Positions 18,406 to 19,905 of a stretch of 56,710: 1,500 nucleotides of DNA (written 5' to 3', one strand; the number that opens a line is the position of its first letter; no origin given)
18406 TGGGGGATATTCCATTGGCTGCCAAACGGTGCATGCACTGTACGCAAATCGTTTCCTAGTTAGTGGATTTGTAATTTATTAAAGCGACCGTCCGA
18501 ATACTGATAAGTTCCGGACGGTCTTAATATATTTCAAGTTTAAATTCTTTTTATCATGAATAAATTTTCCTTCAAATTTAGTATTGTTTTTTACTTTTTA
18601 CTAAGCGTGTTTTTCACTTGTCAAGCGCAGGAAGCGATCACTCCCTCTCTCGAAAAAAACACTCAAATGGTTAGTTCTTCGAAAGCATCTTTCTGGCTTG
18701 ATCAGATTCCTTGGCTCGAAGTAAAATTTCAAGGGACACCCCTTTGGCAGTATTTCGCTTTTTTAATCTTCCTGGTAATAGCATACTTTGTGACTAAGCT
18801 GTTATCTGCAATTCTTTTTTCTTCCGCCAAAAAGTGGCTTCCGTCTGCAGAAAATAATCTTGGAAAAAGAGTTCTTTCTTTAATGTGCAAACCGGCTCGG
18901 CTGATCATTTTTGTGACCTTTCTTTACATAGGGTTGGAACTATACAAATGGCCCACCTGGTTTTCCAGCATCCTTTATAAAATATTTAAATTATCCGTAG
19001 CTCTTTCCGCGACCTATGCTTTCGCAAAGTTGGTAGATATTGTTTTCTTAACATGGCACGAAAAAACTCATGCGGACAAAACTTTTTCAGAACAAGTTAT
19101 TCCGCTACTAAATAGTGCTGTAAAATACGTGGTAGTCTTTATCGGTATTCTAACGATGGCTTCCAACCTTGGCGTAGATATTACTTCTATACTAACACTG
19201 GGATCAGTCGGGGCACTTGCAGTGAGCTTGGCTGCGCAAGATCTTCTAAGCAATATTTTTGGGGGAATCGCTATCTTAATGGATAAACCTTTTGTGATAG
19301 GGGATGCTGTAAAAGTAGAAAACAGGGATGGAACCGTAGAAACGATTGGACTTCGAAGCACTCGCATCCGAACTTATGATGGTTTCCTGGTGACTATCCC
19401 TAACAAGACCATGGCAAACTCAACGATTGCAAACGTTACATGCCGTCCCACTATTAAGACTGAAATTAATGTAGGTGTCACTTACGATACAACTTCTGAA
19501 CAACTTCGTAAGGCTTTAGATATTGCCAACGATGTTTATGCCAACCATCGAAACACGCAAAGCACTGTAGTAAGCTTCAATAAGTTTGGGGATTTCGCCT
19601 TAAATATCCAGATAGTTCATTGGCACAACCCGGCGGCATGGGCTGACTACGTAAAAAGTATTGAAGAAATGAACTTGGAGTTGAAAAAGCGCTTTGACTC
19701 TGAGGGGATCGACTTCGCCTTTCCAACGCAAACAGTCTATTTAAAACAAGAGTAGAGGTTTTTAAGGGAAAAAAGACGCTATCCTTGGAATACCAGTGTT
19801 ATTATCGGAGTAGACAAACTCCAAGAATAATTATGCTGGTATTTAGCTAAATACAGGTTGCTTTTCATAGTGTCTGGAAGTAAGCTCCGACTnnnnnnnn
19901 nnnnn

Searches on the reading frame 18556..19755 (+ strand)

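Call 4: search_protein_families(library=pfam, proteins=[window:18556-19755:+], max_evalue=0.01)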
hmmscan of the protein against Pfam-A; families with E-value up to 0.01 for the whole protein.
window:18556-19755:+ (399 aa): 3 families
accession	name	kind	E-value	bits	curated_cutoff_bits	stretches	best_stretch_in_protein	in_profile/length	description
PF00924.24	MS_channel_2nd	-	7.7e-23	80.8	20.2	1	229-295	1-67/68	Mechanosensitive ion channel, beta-domain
PF21082.3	MS_channel_3rd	-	1.1e-12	48.6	21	1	303-387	2-88/88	Mechanosensitive ion channel MscS, C-terminal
PF21088.3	MS_channel_1st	-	6.6e-07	29.6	23.1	1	189-228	3-42/42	Mechanosensitive ion channel, transmembrane helices 2/3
